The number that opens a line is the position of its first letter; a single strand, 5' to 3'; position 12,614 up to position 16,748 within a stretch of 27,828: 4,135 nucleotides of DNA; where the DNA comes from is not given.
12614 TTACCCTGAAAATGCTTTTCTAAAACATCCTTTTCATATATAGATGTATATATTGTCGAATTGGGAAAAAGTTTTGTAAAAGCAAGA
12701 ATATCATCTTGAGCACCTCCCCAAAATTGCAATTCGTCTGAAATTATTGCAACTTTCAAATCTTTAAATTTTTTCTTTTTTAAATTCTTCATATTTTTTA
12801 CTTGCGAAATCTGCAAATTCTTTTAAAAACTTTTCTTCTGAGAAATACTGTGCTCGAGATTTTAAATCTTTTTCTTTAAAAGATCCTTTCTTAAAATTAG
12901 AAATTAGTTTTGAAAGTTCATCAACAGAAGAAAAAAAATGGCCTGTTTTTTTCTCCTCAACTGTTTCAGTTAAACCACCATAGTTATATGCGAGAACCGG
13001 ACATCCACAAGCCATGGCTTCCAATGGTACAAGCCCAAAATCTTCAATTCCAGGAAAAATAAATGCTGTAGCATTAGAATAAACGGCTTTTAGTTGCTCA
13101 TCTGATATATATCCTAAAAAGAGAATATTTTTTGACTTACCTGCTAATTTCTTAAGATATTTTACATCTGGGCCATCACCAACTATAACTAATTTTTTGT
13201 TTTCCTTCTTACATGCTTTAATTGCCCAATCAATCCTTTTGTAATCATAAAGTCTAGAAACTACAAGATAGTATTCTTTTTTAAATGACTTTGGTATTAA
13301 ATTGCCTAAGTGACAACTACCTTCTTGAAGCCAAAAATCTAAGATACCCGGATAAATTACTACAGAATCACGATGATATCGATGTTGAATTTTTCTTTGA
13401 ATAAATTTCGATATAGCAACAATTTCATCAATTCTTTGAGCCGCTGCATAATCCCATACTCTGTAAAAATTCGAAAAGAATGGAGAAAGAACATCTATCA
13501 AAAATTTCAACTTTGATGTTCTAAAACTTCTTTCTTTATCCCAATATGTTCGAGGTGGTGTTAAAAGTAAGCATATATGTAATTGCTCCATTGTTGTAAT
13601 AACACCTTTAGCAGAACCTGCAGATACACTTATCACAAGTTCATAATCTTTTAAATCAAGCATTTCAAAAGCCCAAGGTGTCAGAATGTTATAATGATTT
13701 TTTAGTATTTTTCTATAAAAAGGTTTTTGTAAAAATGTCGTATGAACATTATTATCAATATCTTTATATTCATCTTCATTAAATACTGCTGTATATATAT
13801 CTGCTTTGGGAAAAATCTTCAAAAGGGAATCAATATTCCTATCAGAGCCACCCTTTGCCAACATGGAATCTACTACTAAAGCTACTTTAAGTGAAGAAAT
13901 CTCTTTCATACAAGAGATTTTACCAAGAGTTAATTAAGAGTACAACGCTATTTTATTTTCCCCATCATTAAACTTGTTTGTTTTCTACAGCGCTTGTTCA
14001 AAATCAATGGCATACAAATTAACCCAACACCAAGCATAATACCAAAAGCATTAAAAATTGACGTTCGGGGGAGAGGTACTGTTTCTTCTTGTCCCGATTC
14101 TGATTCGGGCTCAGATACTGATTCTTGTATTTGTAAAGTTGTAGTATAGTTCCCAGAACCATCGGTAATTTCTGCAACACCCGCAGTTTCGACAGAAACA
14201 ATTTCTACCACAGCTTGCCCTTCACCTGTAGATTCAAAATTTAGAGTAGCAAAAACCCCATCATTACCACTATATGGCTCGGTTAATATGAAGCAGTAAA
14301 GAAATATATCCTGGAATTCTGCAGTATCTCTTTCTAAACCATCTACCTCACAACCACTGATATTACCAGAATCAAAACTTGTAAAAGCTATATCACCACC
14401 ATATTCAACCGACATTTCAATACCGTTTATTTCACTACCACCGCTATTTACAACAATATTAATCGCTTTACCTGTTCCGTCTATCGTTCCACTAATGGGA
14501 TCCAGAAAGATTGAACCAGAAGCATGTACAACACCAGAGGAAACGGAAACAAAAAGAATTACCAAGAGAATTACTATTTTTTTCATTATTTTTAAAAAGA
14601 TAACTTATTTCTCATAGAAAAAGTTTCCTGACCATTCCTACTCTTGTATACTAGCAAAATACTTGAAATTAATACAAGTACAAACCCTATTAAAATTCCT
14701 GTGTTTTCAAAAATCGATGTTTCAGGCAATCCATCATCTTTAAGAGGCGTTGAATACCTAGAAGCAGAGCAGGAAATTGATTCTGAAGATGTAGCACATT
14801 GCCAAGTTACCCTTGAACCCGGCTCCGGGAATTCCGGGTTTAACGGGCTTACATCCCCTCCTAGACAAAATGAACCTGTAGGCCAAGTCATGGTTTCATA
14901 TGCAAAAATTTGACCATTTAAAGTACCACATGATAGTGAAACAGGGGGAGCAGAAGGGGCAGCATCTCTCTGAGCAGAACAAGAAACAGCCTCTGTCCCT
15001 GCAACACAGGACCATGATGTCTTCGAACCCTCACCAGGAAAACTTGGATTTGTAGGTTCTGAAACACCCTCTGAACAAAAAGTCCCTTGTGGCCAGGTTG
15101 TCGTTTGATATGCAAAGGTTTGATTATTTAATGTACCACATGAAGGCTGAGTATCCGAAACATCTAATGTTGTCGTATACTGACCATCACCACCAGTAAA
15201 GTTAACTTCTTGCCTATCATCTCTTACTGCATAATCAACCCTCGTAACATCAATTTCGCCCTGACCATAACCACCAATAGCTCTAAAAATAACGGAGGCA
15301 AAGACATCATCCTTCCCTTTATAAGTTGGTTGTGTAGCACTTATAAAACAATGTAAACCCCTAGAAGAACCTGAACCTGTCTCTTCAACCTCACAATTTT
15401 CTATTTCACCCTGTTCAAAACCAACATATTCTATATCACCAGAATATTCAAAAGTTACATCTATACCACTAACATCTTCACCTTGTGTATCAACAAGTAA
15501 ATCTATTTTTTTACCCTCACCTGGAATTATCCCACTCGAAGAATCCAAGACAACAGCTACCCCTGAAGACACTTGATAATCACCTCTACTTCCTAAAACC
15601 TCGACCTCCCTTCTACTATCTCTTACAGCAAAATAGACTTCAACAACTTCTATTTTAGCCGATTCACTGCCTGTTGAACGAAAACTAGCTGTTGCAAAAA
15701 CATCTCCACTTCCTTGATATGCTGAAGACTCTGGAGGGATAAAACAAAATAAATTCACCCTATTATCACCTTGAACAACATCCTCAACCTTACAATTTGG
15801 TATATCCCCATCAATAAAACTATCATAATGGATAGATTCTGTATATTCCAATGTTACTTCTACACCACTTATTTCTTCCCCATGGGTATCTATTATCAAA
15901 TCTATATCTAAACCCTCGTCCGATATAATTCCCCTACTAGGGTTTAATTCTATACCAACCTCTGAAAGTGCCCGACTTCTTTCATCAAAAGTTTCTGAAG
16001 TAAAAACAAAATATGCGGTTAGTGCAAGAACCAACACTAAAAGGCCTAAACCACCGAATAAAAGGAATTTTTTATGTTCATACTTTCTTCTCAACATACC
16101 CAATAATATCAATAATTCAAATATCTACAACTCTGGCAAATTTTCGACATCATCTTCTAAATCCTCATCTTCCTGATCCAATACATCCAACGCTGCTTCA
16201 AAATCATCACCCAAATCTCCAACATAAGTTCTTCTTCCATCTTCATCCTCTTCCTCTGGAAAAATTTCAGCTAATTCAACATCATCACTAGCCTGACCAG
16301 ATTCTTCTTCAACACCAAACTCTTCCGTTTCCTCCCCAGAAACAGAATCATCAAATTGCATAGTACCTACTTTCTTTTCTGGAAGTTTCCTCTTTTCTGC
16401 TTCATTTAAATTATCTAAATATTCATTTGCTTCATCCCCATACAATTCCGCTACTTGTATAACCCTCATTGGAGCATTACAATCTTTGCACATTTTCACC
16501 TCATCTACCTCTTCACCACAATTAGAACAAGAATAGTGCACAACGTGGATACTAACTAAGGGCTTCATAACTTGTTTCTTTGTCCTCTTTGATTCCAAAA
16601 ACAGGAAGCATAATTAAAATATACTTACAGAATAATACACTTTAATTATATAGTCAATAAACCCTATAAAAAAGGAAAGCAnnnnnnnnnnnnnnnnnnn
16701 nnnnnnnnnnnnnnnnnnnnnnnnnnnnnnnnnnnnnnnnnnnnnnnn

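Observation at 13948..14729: Shared LPxTS-IF + TM + basic tail: a non-canonical sortase-like sorting signal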

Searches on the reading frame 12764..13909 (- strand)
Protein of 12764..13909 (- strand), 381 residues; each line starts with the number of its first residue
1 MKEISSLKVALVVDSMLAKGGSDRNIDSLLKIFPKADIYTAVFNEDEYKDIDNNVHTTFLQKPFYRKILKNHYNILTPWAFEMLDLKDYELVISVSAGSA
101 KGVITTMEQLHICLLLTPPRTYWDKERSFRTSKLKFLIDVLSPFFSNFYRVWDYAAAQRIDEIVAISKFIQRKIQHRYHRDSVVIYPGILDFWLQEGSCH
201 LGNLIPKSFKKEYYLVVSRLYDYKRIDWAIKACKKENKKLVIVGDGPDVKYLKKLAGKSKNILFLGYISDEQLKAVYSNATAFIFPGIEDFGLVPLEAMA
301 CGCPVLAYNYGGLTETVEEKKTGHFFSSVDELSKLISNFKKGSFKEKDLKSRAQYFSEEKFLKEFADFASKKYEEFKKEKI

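Call 17: search_protein_families(library=pfam, proteins=[window:12764-13909:-], max_evalue=0.001)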
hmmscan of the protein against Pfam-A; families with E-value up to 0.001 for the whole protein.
window:12764-13909:- (381 aa): 5 families
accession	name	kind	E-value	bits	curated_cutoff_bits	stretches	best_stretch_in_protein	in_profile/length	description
PF00534.26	Glycos_transf_1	-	2.5e-33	115.4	26.4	1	210-353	14-169/172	Glycosyl transferases group 1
PF13692.12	Glyco_trans_1_4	-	1.2e-24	87.6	27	1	214-334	4-134/142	Glycosyl transferases group 1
PF20706.3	GT4-conflict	-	5.7e-08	32.6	26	1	161-322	148-325/385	Family 4 Glycosyltransferase in conflict systems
PF13524.12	Glyco_trans_1_2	-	1.1e-06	29.1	25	1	229-343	5-115/144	Glycosyl transferase-like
PF13439.12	Glyco_transf_4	-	0.00017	22.1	28.5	1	80-189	64-166/170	Glycosyltransferase Family 4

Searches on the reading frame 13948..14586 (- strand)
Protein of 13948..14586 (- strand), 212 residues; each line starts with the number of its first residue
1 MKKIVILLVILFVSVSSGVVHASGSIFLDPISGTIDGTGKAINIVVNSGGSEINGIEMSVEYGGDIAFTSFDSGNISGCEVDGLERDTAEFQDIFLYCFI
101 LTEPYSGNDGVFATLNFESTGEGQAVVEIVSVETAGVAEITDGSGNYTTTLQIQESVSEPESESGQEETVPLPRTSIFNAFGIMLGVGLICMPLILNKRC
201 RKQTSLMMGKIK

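Call 5: search_protein_families(library=pfam, proteins=[window:13948-14586:-], max_evalue=1)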
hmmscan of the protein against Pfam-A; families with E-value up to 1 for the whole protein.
window:13948-14586:- (212 aa): 0 families

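Call 6: search_protein_families(library=ncbifam, proteins=[window:13948-14586:-], max_evalue=1)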
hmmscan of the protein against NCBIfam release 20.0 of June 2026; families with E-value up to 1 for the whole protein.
window:13948-14586:- (212 aa): 1 family
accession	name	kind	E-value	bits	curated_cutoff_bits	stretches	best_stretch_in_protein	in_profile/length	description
NF053819.1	EF0750_LPXTG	subfamily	0.04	14.4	47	1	131-202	31-104/105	EF2685/EF0750 family sortase-dependent surface protein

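Call 10: find_homologous_proteins(query=window:13948-14586:-, max_evalue=0.001)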
Query window:13948-14586:- (212 aa): 9 proteins with E <= 0.001 among 313 candidates. Only proteins of 116 to 371 residues were searched: fused or split forms outside these lengths cannot appear, so this answer is no evidence that the protein stands alone or is whole; lengths 'longer' or 'shorter' looks for them.
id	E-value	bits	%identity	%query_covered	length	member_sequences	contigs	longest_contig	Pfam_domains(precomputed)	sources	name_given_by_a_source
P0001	2.5e-130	450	100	100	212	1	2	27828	-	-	-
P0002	2.4e-99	349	78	100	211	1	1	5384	-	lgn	-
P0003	3.1e-94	333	78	91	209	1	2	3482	-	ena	-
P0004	4.7e-92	325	73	100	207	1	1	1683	-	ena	-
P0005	2.5e-70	255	59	100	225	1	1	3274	-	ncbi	-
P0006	5.1e-70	254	59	93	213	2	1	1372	-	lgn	-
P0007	4.7e-65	237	54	100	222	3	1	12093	-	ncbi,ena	-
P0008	9.2e-52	194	49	90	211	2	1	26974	-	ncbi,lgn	-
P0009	2.7e-48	183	45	98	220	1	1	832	-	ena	-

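Call 15: find_related_loci(query=A1, collection=genome_contigs, flank=10000)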
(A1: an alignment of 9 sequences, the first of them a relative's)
Query A1 (212 aa) in genome_contigs; peptide patterns used: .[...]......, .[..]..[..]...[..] (x = any residue, [..] = any of these).
160 stretches matched a pattern; 4 encode a relative of the query (tblastn E <= 1e-3); 4 distinct loci.
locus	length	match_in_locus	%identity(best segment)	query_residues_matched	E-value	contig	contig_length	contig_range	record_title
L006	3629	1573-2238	54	1-212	2e-68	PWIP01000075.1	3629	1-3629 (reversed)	MAG: Candidatus Dojkabacteria bacterium isolate CSSed10_113R1 CS-Sed10-C98174, whole genome shotgun sequence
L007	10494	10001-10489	63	1-163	2e-61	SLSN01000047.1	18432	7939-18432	MAG: Patescibacteria group bacterium isolate CSSed165cm_609 CSSed16-5cm-7756, whole genome shotgun sequence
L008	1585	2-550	52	23-212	4e-58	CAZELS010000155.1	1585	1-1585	MAG TPA_asm: uncultured Candidatus Saccharibacteria bacterium isolate SRP067234_co1_47 genome assembly, contig: k99_3584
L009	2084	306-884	40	6-212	3e-43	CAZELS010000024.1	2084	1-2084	MAG TPA_asm: uncultured Candidatus Saccharibacteria bacterium isolate SRP067234_co1_47 genome assembly, contig: k99_3617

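Call 25: find_encoding_contigs(protein=P0008, flank=10000, max_places=3)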
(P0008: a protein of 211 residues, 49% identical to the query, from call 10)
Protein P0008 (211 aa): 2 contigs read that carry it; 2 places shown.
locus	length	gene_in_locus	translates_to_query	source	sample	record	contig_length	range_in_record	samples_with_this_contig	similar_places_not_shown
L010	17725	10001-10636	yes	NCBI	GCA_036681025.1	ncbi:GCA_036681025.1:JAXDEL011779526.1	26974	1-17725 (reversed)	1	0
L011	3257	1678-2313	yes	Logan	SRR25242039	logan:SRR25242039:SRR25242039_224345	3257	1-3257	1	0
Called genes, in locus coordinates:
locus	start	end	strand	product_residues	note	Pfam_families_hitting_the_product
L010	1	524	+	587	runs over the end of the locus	-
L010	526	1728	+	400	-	PF13439:Glyco_transf_4 (weak), PF20706:GT4-conflict (faint), PF00534:Glycos_transf_1, PF13692:Glyco_trans_1_4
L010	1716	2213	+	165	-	PF04306:DUF456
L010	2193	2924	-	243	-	-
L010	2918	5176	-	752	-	PF01551:Peptidase_M23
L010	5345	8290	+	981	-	PF07517:SecA_DEAD, PF01043:SecA_PP_bind, PF21090:P-loop_SecA, PF07516:SecA_SW, PF02810:SEC-C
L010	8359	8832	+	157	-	-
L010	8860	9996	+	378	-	-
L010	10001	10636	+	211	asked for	-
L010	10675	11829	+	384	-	PF20706:GT4-conflict, PF00534:Glycos_transf_1, PF13692:Glyco_trans_1_4, PF13524:Glyco_trans_1_2 (weak)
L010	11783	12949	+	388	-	PF20706:GT4-conflict, PF00534:Glycos_transf_1, PF13692:Glyco_trans_1_4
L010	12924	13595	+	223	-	PF02397:Bac_transf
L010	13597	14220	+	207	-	PF11967:RecO_N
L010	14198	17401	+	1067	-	PF02369:Big_1 (weak), PF09134:Invasin_D3 (faint), PF13715:CarbopepD_reg_2 (faint), PF02369:Big_1, PF13620:CarboxypepD_reg (weak)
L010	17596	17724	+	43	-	?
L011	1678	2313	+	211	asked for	-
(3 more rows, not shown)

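Call 27: find_encoding_contigs(protein=P0007, flank=10000, max_places=3)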
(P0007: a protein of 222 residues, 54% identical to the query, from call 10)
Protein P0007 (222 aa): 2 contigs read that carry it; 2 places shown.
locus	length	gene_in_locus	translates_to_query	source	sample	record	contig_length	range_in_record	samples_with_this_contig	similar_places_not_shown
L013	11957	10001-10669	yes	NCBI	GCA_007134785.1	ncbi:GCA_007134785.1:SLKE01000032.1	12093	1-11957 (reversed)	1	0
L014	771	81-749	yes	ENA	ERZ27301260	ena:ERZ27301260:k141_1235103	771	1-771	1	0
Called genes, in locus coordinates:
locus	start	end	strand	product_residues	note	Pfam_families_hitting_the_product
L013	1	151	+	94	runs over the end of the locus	?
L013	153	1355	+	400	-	PF13439:Glyco_transf_4, PF00534:Glycos_transf_1, PF13692:Glyco_trans_1_4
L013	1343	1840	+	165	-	PF04306:DUF456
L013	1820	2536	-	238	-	-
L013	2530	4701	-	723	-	PF01551:Peptidase_M23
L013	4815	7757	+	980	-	PF07517:SecA_DEAD, PF01043:SecA_PP_bind, PF21090:P-loop_SecA, PF07516:SecA_SW, PF02810:SEC-C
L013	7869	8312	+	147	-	-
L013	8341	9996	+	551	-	-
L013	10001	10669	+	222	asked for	-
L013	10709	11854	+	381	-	PF20706:GT4-conflict (weak), PF00534:Glycos_transf_1, PF13692:Glyco_trans_1_4, PF13524:Glyco_trans_1_2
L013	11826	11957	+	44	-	?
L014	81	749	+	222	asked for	-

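Call 61: search_solved_structures(query=A1, max_evalue=1)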
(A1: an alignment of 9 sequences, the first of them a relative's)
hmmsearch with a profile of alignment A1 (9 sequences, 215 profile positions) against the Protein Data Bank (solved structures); distinct sequences matched with E-value up to 1: 2.
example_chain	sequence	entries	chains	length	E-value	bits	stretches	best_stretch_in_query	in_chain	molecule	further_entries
5nrm_A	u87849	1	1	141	5.3e-05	25.8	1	39-141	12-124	Endoglucanase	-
5nrk_A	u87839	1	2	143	5.8e-05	25.6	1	38-141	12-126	Endoglucanase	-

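Call 63: predict_structure(alignment_id=A1)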
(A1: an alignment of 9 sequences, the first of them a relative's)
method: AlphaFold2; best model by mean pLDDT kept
length: 212 residues; sequences in the alignment: 9
mean_pLDDT: 75.1   pTM: 0.60
mean pLDDT of the five models: 75.1, 73.3, 72.2, 72.1, 69.4
residues with pLDDT >= 90: 101; 70-90: 30; 50-70: 30; < 50: 51
segments of 3 or more residues with pLDDT < 50: 17-20, 155-177, 193-212
pLDDT, mean of each block of 10 residues (from residue 1): 65 52 85 95 94 91 96 94 89 90 89 97 96 87 96 53 34 46 52 46 38 44
secondary structure, 60 per line:
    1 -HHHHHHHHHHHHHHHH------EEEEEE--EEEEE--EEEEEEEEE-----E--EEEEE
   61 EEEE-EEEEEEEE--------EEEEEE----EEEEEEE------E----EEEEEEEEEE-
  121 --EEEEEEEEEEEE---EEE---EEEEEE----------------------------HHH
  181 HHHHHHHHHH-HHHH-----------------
elements in order: H2-17 E24-29 E32-36 E39-47 E56-64 E66-73 E82-87 E92-98 E110-119 E123-134 E138-140 E144-149 H178-190 H192-195

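Call 65: fold_search(library=pdb, model_id=the predicted structure)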
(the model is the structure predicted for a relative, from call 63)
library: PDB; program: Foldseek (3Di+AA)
matches with E <= 10: 500; with E <= 0.001: 106
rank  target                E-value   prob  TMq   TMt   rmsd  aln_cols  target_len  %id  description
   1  2xdh                  8.1e-08  1.00  0.51  0.75   3.3       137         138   12  Non-cellulosomal cohesin from the hyperthermophilic archaeon Archaeoglobus fulgidus (released 2010-05-26)
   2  5n5p_C                2.3e-07  1.00  0.42  0.61   4.2       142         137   14  Crystal structure of Ruminococcus flavefaciens' type III complex containing the fifth cohesin from scaffoldin B and th (released 2018-02-28)
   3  5n5p_A                2.9e-07  1.00  0.43  0.63   4.1       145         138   15  Crystal structure of Ruminococcus flavefaciens' type III complex containing the fifth cohesin from scaffoldin B and th (released 2018-02-28)
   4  5nrm_A                3.2e-07  1.00  0.44  0.63   4.1       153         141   20  Crystal structure of the sixth cohesin from Acetivibrio cellulolyticus' scaffoldin B in complex with Cel5 dockerin S51 (released 2018-01-31)
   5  4dh2_C                3.4e-07  1.00  0.48  0.63   3.3       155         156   14  Crystal structure of Coh-OlpC(Cthe_0452)-Doc435(Cthe_0435) complex: A novel type I Cohesin-Dockerin complex from Clost (released 2012-11-28)
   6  2vn6_A                3.8e-07  1.00  0.46  0.62   3.6       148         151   16  The Clostridium cellulolyticum dockerin displays a dual binding mode for its cohesin partner (released 2008-05-13)
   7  4ums                  7.0e-07  1.00  0.45  0.59   8.6       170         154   15  The crystal structure of the seventh ScaB type I cohesin from Pseudobacteroides cellulosolvens (released 2015-05-06)
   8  5nrk_A                7.4e-07  1.00  0.42  0.60   4.3       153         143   20  Crystal structure of the sixth cohesin from Acetivibrio cellulolyticus' scaffoldin B in complex with Cel5 dockerin S15 (released 2018-01-31)
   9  2vn5_A                8.3e-07  1.00  0.45  0.64   3.6       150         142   16  The Clostridium cellulolyticum dockerin displays a dual binding mode for its cohesin partner (released 2008-05-20)
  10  2vn5_C                1.2e-06  1.00  0.46  0.63   3.5       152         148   15  The Clostridium cellulolyticum dockerin displays a dual binding mode for its cohesin partner (released 2008-05-20)
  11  6kgc_A                1.3e-06  1.00  0.46  0.65   3.7       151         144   13  Crystal structure of CaDoc0917(R49D)-CaCohA2 complex at pH 5.4 (released 2020-07-08)
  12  2vo8                  1.6e-06  1.00  0.44  0.65   5.1       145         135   13  Cohesin module from Clostridium perfringens ATCC13124 family 33 glycoside hydrolase. (released 2008-09-02)
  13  1g1k_A                2.0e-06  1.00  0.47  0.67   3.4       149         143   15  COHESIN MODULE FROM THE CELLULOSOME OF CLOSTRIDIUM CELLULOLYTICUM (released 2000-11-22)
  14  4dh2_A                2.0e-06  1.00  0.46  0.60   4.2       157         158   12  Crystal structure of Coh-OlpC(Cthe_0452)-Doc435(Cthe_0435) complex: A novel type I Cohesin-Dockerin complex from Clost (released 2012-11-28)
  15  6kgf_A                2.4e-06  1.00  0.41  0.58   4.8       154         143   14  Crystal structure of CaDoc0917(R16D)-CaCohA2 complex at pH 8.2 (released 2020-07-08)
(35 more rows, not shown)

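Call 81: search_protein_representatives(alignment_id=A1)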
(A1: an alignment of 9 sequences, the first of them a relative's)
Query: 9 sequences, 215 profile positions. Proteins with E-value up to 0.001 (for the whole library): 181; up to 1e-10: 40; up to 1e-30: 15. The best 150 are listed.
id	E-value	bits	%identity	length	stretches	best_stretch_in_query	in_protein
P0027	3.3e-110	382.7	-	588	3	1-215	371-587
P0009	9.9e-92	322.3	-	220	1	1-215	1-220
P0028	8.8e-83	293.1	-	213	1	1-215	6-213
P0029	2.5e-60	219.7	-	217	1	12-215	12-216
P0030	8.8e-56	204.9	-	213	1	1-214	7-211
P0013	1.7e-53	197.4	-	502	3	13-163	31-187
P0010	1.5e-50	187.8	-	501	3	22-164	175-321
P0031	6.2e-50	185.7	-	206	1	1-215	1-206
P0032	3.7e-49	183.2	-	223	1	1-214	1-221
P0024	9.4e-47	175.4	-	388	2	30-199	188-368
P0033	2.3e-42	161.0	-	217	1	5-215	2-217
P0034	5.2e-42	159.9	-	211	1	1-214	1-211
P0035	1.0e-32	129.5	-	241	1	1-214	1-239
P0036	2.4e-31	125.0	-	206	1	2-214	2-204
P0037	9.9e-31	123.0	-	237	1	6-206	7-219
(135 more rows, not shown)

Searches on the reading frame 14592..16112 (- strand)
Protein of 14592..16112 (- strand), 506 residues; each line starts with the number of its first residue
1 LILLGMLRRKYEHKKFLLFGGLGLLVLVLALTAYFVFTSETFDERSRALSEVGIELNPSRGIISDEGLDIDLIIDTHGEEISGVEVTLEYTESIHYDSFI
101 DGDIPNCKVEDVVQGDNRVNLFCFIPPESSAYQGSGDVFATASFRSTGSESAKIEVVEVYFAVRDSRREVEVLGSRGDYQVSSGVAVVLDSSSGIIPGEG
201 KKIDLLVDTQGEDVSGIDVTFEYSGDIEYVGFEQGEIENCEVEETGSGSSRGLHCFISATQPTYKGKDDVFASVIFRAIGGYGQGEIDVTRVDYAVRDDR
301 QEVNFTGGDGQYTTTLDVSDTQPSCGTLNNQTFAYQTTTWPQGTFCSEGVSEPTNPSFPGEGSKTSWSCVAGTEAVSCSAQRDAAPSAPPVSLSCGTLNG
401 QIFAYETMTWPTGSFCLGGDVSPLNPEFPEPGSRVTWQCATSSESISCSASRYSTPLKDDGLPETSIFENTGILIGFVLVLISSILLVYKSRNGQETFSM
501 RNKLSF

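Call 5: search_protein_families(library=pfam, proteins=[window:14592-16112:-], max_evalue=1)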
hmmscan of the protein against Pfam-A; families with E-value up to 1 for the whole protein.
window:14592-16112:- (506 aa): 3 families
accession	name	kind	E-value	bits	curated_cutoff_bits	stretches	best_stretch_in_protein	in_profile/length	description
PF00963.24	Cohesin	-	0.013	16.1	24.1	1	186-304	2-127/139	Cohesin domain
PF24661.1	DUF7649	-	0.033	14.7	27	1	6-37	42-73/85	Domain of unknown function (DUF7649)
PF00746.26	Gram_pos_anchor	-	0.3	11.5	20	0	460-494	7-41/43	LPXTG cell wall anchor motif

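Call 6: search_protein_families(library=ncbifam, proteins=[window:14592-16112:-], max_evalue=1)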
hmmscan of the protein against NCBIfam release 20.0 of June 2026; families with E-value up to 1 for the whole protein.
window:14592-16112:- (506 aa): 1 family
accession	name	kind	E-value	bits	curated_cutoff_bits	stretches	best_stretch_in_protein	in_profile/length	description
TIGR01167.1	LPXTG_anchor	domain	0.24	12.1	15.9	1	462-492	2-33/34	LPXTG cell wall anchor domain-containing protein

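Call 14: find_homologous_proteins(query=window:14592-16112:-, max_evalue=0.001)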
Query window:14592-16112:- (506 aa): 16 proteins with E <= 0.001 among 8000 candidates. Only proteins of 278 to 886 residues were searched: fused or split forms outside these lengths cannot appear, so this answer is no evidence that the protein stands alone or is whole; lengths 'longer' or 'shorter' looks for them.
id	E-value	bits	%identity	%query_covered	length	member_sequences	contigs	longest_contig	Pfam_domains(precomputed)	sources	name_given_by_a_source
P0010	0.0e+0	1124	100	99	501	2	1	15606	-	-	-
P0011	1.1e-170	587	52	99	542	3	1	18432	-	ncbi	-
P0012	1.0e-154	534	49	99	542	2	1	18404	-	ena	-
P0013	3.8e-147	509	51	99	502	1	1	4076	-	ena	-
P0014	1.0e-139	485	48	99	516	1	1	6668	-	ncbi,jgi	-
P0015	4.0e-134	466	46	99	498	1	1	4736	-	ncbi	-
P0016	2.4e-132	460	45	99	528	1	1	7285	-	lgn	-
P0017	2.1e-128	447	46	98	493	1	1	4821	-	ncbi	-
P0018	1.6e-119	418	56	66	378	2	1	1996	-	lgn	-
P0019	4.1e-119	417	54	67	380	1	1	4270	-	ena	-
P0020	2.6e-109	384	55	64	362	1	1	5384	-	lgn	-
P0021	9.7e-106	373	50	64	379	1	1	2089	-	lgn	-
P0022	2.2e-104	368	53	63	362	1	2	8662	-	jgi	jgi:hypothetical protein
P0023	7.1e-100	353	51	64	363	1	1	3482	-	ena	-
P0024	4.5e-99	351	48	61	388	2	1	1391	-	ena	-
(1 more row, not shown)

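Call 26: find_encoding_contigs(protein=P0011, flank=10000, max_places=3)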
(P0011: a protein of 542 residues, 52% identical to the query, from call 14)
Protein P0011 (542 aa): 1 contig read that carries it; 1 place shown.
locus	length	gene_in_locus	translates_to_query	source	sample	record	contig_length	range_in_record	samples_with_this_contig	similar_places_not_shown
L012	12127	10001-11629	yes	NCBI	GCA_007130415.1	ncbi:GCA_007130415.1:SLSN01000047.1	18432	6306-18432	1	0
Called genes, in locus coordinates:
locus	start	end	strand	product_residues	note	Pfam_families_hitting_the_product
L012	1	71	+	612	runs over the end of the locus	-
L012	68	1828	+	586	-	-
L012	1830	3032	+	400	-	PF13439:Glyco_transf_4 (weak), PF20706:GT4-conflict (weak), PF00534:Glycos_transf_1, PF13692:Glyco_trans_1_4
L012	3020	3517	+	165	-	PF04306:DUF456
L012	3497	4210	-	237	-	-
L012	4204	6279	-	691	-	PF01551:Peptidase_M23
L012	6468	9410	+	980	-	PF07517:SecA_DEAD, PF01043:SecA_PP_bind, PF21090:P-loop_SecA, PF07516:SecA_SW, PF02810:SEC-C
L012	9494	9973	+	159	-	-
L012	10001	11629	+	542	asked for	-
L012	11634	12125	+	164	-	?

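Call 70: find_homologous_proteins(query=window:14592-16112:-, region=458-506, max_evalue=10)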
Query window:14592-16112:-, residues 458-506 (49 aa): 2 proteins with E <= 10 among 11 candidates. Only proteins of 278 to 886 residues were searched: fused or split forms outside these lengths cannot appear, so this answer is no evidence that the protein stands alone or is whole; lengths 'longer' or 'shorter' looks for them.
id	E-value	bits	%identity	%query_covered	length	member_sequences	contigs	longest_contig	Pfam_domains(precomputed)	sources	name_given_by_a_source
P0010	4.2e-21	90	100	100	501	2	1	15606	-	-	-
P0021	5.2e-10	56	67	98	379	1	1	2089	-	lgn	-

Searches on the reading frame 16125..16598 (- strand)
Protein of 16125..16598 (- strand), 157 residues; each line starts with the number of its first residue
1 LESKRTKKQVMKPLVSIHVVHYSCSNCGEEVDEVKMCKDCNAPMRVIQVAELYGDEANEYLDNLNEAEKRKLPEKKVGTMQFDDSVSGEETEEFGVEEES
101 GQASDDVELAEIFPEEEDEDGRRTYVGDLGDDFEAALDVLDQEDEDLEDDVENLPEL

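Call 17: search_protein_families(library=pfam, proteins=[window:16125-16598:-], max_evalue=0.001)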
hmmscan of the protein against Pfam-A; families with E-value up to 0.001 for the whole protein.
window:16125-16598:- (157 aa): 1 family
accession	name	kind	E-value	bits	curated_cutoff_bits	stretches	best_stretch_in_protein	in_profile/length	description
PF07191.17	Zn_ribbon_6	-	6.5e-05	23.3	25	1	20-48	15-43/67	Double zinc ribbon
